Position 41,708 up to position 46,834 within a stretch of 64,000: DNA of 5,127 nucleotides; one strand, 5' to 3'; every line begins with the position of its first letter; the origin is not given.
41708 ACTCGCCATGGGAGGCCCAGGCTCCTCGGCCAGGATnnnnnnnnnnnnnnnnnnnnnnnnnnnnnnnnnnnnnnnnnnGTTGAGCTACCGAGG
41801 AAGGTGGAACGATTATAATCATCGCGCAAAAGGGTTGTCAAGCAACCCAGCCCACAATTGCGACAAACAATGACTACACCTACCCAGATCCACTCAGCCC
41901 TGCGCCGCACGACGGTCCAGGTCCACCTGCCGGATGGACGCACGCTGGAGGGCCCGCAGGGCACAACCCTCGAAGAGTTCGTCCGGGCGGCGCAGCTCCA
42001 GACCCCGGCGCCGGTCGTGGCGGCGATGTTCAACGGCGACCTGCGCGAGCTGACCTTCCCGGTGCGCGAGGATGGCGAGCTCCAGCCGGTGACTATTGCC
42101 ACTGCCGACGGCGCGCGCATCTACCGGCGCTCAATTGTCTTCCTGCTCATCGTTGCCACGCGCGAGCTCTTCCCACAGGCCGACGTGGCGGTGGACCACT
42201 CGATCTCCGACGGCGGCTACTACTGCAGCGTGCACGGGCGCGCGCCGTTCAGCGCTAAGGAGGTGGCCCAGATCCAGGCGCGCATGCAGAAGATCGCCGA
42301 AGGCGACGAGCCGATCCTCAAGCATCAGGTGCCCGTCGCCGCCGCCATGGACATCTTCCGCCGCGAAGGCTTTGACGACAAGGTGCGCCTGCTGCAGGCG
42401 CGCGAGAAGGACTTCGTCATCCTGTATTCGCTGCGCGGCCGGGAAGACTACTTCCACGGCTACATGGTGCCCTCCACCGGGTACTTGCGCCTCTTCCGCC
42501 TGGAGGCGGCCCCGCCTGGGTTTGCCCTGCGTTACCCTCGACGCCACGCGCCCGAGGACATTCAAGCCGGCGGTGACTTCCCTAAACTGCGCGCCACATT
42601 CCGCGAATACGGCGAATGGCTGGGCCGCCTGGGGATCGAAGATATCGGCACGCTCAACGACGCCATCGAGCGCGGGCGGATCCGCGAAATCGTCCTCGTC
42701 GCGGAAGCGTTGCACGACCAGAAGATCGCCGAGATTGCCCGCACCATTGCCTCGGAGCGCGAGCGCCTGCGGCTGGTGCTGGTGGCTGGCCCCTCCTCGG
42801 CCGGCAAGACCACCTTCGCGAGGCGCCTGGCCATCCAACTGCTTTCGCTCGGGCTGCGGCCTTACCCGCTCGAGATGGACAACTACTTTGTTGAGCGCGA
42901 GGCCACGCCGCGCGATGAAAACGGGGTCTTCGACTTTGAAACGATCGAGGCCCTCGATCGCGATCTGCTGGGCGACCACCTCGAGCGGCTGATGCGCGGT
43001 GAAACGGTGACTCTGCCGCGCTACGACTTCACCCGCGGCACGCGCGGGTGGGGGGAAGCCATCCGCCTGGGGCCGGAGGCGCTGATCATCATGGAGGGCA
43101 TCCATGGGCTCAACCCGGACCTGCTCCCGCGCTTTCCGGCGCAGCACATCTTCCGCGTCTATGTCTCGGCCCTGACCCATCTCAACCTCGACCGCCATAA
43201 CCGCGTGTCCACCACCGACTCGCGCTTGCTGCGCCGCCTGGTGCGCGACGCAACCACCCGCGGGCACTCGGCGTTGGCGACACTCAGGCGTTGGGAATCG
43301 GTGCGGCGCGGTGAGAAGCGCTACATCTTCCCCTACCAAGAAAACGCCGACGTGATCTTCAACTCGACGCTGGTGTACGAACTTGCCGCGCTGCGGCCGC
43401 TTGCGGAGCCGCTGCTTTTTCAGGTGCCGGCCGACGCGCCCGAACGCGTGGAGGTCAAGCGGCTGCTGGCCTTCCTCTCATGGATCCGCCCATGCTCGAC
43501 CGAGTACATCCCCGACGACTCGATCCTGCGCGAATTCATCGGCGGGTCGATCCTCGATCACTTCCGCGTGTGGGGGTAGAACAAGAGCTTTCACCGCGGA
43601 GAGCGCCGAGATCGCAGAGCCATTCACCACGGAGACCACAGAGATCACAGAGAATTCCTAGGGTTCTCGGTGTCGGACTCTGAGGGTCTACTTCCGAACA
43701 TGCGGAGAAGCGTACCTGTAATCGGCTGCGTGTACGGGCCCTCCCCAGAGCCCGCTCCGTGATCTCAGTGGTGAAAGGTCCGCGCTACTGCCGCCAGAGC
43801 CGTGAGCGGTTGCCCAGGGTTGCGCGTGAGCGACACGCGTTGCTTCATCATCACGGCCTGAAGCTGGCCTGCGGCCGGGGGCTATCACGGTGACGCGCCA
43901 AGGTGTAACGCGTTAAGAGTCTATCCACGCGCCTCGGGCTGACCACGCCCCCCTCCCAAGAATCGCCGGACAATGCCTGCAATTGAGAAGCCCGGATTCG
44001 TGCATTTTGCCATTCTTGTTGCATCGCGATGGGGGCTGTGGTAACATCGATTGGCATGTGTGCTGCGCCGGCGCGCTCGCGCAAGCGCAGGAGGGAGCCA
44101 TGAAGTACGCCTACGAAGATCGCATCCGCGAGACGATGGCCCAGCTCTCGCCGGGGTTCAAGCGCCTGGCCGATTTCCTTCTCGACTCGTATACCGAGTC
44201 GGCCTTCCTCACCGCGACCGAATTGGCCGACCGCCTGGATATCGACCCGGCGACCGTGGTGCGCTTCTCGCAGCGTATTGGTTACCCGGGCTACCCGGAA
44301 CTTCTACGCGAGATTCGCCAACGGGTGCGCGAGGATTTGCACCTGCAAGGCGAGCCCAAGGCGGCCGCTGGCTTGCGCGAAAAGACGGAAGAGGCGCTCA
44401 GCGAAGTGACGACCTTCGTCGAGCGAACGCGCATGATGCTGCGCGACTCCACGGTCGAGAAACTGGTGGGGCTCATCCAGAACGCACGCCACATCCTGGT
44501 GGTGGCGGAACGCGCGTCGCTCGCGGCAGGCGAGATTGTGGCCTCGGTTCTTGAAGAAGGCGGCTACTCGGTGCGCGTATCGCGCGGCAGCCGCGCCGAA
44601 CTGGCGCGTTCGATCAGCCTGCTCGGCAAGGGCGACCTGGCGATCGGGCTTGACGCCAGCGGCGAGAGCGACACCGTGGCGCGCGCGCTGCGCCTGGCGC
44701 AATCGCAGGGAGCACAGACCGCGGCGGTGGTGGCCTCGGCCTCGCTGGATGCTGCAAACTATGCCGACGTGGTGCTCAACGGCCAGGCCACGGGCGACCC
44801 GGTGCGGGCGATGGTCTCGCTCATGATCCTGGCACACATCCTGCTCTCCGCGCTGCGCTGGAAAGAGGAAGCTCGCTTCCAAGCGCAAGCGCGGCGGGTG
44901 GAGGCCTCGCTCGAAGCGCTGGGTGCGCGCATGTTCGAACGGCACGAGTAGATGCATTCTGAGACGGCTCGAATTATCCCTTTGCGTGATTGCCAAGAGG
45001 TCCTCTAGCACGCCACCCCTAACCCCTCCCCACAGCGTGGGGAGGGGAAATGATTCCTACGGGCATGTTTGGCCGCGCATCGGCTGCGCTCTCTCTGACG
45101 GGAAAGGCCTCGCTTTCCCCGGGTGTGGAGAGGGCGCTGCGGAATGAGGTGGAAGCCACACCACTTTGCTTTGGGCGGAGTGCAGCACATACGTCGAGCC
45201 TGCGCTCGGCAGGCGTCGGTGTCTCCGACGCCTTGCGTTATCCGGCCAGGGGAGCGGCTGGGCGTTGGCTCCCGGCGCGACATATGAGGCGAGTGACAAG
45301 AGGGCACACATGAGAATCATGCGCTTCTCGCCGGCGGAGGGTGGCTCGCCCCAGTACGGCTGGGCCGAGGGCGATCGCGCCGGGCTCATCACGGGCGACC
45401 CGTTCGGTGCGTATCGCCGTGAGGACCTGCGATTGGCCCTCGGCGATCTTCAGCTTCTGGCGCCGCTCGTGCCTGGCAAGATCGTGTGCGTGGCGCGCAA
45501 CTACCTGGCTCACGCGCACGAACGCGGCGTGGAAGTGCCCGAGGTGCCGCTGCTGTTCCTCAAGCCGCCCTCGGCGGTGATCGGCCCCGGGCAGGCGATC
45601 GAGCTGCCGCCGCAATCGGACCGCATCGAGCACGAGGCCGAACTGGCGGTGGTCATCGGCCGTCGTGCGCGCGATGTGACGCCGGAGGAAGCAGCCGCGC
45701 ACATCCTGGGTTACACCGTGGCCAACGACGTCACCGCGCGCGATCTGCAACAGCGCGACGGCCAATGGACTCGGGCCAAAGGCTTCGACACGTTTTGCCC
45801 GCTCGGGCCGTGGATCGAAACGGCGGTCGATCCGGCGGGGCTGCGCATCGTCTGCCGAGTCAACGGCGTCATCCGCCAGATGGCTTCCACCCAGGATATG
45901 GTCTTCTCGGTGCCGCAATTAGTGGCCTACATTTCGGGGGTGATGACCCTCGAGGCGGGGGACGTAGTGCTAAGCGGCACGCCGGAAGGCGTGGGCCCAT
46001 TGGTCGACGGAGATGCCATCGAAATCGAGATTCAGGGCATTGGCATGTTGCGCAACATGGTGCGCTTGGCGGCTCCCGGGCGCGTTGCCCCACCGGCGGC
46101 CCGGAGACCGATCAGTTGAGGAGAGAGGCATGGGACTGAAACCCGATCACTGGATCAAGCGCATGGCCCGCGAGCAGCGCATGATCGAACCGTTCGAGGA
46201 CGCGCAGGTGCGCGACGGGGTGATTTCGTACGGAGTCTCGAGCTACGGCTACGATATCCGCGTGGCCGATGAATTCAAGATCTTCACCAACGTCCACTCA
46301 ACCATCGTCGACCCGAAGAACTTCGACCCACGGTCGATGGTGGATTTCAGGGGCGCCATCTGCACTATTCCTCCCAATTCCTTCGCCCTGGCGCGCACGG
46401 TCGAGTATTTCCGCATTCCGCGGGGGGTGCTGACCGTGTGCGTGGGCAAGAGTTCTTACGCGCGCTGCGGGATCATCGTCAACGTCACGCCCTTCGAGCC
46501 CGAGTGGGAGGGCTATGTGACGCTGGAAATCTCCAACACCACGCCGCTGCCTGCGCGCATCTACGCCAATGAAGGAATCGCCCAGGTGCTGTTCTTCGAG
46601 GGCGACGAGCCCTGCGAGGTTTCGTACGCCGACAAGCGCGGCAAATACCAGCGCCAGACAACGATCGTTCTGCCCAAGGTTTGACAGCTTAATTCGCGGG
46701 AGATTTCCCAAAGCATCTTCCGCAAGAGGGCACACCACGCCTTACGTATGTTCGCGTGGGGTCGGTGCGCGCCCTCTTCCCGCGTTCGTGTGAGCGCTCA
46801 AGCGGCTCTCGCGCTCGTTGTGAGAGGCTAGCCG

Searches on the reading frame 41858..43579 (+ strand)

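Call 31: search_protein_families(library=pfam, proteins=[window:41858-43579:+], max_evalue=0.00001)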
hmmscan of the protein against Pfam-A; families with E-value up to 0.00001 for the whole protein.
window:41858-43579:+ (573 aa): 1 family
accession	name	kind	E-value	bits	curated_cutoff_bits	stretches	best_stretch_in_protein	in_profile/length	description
PF00485.24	PRK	-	6.7e-18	65.6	22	1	309-503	4-189/196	Phosphoribulokinase / Uridine kinase family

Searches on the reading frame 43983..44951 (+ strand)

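Call 31: search_protein_families(library=pfam, proteins=[window:43983-44951:+], max_evalue=0.00001)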
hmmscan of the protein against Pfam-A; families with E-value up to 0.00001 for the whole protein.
window:43983-44951:+ (322 aa): 2 families
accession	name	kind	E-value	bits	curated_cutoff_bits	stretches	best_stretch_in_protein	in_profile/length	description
PF01380.27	SIS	-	2.7e-12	47.1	25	1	165-290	2-127/131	SIS domain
PF01418.23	HTH_6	-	1.5e-09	38.1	28.3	1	44-110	3-69/77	Helix-turn-helix domain, rpiR family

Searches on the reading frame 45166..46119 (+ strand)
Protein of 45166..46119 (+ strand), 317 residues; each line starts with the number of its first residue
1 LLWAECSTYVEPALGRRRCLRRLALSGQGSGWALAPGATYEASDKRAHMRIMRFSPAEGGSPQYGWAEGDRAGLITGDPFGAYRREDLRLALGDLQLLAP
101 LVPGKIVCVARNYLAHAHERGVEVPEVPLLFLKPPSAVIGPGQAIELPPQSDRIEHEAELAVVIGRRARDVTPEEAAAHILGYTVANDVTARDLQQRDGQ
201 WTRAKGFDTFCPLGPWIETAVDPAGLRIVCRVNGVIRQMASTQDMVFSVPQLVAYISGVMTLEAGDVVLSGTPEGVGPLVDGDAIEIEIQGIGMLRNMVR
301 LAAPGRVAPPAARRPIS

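Call 31: search_protein_families(library=pfam, proteins=[window:45166-46119:+], max_evalue=0.00001)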
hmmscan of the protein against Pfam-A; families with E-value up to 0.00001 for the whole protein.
window:45166-46119:+ (317 aa): 2 families
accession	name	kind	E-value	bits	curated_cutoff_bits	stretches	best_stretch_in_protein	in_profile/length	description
PF01557.24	FAA_hydrolase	-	6.8e-74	248.6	23.9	1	105-299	1-213/214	Fumarylacetoacetate (FAA) hydrolase C-terminal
PF10370.14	Rv2993c-like_N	-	2.8e-13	51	21.3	1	49-100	1-50/50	Rv2993c-like, N-terminal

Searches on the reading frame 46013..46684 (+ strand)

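Call 31: search_protein_families(library=pfam, proteins=[window:46013-46684:+], max_evalue=0.00001)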
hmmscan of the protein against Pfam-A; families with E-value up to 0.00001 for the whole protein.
window:46013-46684:+ (223 aa): 1 family
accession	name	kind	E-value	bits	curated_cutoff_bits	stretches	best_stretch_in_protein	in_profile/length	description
PF22769.1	DCD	-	3.3e-37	128.4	27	1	44-196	3-152/153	dCTP deaminase-like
